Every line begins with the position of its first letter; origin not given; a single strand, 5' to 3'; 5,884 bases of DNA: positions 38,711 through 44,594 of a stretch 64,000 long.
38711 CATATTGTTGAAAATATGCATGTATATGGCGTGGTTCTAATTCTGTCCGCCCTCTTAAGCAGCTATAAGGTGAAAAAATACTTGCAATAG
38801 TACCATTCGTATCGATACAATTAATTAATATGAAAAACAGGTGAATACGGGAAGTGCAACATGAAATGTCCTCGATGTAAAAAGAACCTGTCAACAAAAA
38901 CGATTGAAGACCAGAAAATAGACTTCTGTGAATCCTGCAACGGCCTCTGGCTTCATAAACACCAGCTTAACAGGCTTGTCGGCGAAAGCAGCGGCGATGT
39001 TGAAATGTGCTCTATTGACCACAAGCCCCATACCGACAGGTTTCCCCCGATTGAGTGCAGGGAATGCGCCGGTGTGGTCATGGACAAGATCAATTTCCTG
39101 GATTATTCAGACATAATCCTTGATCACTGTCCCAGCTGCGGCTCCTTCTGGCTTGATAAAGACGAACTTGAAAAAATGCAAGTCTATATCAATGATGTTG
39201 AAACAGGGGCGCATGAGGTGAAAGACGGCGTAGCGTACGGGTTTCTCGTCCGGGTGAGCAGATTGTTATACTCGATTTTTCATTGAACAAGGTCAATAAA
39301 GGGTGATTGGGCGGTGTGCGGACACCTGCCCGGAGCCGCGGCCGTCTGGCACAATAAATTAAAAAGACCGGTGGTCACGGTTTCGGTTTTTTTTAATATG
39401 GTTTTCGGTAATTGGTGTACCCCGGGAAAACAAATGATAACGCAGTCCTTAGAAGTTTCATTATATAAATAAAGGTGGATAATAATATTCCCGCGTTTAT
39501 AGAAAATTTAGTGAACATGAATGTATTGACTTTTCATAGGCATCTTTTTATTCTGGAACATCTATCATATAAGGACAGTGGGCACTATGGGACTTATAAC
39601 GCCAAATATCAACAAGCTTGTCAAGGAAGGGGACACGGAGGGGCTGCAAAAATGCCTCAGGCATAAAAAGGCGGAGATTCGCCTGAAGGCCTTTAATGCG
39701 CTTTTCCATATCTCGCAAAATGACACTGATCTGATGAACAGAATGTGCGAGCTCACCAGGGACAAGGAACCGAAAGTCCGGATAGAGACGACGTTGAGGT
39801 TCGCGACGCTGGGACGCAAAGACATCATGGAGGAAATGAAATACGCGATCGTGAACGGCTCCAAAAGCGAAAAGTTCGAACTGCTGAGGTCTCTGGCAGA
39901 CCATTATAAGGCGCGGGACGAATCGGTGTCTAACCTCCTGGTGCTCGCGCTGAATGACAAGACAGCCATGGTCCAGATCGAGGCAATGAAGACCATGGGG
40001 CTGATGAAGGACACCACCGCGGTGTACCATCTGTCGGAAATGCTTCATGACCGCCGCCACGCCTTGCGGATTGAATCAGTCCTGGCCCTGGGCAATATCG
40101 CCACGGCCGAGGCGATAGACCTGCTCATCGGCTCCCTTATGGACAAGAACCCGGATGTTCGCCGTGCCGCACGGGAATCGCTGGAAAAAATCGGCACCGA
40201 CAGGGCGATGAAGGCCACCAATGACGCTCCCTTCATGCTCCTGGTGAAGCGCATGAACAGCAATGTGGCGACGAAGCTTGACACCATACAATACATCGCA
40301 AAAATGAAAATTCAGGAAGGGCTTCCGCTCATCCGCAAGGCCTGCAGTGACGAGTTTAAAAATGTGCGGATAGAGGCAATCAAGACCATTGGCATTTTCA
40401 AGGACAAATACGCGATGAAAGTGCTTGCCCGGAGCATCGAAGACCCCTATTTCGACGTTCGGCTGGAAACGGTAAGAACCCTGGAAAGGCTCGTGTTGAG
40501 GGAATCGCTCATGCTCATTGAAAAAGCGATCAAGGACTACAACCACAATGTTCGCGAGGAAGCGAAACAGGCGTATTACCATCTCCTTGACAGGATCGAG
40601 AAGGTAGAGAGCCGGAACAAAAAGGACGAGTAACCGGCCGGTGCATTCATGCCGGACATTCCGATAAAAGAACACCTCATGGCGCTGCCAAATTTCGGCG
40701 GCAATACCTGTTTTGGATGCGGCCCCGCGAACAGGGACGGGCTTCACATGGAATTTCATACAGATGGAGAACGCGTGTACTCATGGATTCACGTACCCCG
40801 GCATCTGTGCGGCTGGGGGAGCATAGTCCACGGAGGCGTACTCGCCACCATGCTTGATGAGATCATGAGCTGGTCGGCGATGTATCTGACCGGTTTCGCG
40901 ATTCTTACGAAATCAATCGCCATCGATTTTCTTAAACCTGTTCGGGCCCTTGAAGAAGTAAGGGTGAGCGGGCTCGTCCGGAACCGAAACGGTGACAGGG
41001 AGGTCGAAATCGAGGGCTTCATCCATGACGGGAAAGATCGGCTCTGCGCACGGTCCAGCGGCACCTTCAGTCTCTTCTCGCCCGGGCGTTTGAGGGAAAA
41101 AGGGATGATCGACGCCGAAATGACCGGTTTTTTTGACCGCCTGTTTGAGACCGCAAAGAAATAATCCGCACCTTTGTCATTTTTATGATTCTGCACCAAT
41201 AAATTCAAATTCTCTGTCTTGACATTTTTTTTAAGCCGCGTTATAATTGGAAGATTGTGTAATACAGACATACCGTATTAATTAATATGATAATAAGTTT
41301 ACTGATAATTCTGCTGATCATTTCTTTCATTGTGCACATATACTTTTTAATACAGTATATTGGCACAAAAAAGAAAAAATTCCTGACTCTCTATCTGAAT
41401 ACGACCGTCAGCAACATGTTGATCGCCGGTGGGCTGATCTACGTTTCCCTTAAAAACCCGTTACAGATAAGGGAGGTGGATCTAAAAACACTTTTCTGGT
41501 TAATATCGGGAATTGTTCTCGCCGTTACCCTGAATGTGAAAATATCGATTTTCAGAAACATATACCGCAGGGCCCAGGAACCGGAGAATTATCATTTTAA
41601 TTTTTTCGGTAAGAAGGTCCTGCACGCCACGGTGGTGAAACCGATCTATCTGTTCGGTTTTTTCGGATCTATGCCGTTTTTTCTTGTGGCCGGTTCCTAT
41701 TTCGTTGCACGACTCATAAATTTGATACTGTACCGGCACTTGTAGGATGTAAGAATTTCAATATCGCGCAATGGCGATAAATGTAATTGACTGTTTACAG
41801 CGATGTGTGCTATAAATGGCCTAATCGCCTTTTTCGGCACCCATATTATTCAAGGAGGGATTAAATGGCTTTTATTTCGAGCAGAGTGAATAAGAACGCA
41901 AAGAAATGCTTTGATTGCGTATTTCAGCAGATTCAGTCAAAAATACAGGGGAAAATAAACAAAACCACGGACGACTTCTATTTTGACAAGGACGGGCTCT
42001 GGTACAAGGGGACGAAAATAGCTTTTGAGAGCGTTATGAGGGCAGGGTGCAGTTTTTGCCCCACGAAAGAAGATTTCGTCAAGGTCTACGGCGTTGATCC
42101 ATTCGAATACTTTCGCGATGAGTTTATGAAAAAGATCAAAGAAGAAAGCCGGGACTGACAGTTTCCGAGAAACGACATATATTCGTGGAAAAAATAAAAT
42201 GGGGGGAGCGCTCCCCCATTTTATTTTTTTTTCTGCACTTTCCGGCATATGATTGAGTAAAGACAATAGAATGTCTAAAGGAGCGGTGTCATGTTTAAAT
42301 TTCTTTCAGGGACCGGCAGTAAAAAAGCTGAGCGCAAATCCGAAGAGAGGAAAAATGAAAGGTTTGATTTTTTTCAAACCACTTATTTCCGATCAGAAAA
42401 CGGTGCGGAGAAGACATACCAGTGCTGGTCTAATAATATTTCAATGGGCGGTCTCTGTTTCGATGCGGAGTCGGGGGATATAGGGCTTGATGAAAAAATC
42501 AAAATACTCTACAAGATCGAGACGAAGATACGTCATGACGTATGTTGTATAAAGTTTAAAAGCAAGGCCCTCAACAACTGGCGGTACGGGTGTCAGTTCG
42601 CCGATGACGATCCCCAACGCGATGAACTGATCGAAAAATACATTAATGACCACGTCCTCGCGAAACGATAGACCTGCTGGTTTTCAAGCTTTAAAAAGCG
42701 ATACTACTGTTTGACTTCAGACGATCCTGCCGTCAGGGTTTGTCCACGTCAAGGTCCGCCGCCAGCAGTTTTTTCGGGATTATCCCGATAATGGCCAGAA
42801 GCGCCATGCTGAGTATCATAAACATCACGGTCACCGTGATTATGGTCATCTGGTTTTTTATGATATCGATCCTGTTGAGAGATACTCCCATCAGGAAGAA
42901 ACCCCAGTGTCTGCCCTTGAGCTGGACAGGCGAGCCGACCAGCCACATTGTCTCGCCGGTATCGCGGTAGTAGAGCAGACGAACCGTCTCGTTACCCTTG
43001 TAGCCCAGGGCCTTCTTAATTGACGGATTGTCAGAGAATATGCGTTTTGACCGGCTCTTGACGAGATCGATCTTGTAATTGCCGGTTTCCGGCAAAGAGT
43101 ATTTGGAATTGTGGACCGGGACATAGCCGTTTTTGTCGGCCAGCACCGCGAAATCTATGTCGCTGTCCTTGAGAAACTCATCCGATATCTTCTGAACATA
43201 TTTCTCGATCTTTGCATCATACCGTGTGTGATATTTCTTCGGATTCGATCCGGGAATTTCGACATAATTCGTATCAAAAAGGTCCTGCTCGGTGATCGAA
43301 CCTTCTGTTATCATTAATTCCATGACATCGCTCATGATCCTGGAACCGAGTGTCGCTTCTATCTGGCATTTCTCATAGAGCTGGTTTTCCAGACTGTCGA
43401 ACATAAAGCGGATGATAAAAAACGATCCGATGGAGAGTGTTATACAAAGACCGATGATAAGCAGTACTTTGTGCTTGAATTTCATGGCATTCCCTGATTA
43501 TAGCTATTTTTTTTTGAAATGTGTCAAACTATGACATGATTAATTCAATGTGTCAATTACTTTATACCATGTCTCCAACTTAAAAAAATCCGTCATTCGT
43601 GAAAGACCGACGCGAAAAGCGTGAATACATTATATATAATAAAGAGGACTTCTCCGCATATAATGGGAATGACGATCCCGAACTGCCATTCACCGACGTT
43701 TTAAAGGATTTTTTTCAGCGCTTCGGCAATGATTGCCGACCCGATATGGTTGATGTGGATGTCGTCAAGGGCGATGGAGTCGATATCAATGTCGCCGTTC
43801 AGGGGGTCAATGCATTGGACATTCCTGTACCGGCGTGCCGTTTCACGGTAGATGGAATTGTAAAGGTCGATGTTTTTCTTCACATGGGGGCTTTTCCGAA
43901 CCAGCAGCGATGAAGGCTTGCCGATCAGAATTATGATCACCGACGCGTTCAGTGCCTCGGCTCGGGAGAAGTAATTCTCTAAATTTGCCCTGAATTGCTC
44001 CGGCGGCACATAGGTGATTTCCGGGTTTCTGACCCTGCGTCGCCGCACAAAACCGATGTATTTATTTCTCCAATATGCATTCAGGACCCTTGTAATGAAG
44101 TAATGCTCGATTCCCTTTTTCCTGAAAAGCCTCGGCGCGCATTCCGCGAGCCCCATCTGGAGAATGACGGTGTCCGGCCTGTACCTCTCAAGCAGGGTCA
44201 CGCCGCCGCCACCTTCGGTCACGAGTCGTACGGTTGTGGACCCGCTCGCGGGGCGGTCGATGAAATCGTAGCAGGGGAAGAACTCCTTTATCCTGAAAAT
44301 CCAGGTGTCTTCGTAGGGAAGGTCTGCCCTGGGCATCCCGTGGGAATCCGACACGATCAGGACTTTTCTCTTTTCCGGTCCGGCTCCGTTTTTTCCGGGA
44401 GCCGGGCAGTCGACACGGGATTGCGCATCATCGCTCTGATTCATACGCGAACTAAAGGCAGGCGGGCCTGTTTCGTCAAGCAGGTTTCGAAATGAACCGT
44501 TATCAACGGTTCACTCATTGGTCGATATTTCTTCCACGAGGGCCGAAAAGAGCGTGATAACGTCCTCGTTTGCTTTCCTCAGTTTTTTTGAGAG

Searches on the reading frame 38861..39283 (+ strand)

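Call 50: search_protein_families(library=ncbifam, proteins=[window:38861-39283:+])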
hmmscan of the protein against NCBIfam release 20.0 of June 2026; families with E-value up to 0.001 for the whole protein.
window:38861-39283:+ (141 aa): 1 family
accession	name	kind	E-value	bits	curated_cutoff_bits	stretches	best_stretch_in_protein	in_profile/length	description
NF047912.1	ECs_2282_CxxC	subfamily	0.00023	21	37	0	64-105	3-44/60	ECs_2282 family putative zinc-binding protein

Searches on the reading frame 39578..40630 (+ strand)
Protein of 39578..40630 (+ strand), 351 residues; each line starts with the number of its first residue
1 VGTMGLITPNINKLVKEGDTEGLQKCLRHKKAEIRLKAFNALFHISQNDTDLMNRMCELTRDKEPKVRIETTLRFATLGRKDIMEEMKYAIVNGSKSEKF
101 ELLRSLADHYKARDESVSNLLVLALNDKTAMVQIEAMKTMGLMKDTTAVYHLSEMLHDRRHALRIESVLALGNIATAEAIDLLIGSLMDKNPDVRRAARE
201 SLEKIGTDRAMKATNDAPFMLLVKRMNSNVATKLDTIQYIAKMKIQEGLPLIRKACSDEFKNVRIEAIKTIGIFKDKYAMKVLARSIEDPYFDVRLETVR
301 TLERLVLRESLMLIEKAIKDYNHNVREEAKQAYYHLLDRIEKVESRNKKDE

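Call 13: search_protein_families(library=pfam, proteins=[window:39578-40630:+])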
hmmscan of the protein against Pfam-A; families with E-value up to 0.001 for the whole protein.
window:39578-40630:+ (351 aa): 9 families
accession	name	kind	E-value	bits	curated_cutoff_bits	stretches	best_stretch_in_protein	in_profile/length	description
PF13646.12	HEAT_2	-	5.9e-31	107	27.7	3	156-211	8-64/88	HEAT repeats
PF02985.28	HEAT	-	7.1e-19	66.6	23.5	0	180-205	2-27/31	HEAT repeat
PF03130.22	HEAT_PBS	-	2.4e-10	40.3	20.9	0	163-184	1-22/27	PBS lyase HEAT-like repeat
PF21581.3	SCD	-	4.2e-08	33.8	27.5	0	251-311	6-63/75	Stromalin conservative domain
PF13513.12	HEAT_EZ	-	1.3e-06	29.2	27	0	167-198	7-48/55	HEAT-like repeat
PF12717.13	Cnd1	-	2e-05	25.2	26.4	0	19-93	22-102/162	non-SMC mitotic condensation complex subunit 1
PF21041.3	XMAP215_CLASP_TOG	-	4.6e-05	23.7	27.1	0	24-73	100-152/230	XMAP215/Dis1/CLASP, TOG domain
PF25757.1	TPR_DNAAF5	-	0.0003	20.5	27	0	180-207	248-275/288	Dynein axonemal assembly factor 5-like, TPR repeats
PF12348.14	CLASP_N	-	0.00042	20.4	27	0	307-336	174-203/227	CLASP N terminal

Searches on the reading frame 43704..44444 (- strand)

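Call 13: search_protein_families(library=pfam, proteins=[window:43704-44444:-])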
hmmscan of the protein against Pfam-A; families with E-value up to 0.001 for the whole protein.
window:43704-44444:- (247 aa): 1 family
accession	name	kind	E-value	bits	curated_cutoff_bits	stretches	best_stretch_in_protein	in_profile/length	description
PF13472.12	Lipase_GDSL_2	-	2.2e-07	32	32.9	1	64-237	39-177/178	GDSL-like Lipase/Acylhydrolase family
